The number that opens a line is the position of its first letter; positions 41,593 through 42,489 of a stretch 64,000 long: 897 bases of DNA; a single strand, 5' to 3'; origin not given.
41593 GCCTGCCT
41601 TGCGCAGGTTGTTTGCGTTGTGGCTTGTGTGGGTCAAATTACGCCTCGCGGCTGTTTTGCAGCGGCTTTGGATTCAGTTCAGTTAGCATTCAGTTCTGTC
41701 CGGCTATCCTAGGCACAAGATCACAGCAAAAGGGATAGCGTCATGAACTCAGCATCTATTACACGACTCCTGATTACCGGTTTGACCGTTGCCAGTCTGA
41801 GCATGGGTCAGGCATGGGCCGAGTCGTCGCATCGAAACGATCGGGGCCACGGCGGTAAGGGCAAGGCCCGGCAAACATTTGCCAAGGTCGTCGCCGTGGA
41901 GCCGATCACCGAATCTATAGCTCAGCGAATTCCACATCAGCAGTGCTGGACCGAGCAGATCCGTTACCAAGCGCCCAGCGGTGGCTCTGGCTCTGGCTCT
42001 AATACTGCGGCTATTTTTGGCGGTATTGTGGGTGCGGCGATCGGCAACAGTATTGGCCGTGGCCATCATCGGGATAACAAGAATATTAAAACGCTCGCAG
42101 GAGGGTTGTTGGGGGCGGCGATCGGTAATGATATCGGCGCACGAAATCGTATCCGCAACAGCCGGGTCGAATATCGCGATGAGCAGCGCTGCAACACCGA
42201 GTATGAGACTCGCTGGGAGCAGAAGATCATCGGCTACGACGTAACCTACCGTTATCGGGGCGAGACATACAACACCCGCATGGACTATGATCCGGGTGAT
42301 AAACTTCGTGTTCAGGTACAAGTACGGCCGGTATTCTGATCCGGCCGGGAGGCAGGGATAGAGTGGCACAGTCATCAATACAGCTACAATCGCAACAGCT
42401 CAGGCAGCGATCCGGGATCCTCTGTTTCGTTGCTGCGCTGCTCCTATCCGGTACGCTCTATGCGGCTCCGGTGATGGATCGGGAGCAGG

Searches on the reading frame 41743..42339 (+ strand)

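Call 22: search_protein_families(library=pfam, proteins=[window:41743-42339:+])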
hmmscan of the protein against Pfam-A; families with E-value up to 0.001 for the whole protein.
window:41743-42339:+ (198 aa): 2 families
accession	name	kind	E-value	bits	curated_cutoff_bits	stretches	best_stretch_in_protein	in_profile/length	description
PF13488.11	Gly-zipper_Omp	-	0.00019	21.7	25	0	80-110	14-44/46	Glycine zipper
PF05433.20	Rick_17kDa_Anti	-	0.00034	20.9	24.2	1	90-132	3-43/43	Glycine zipper 2TM domain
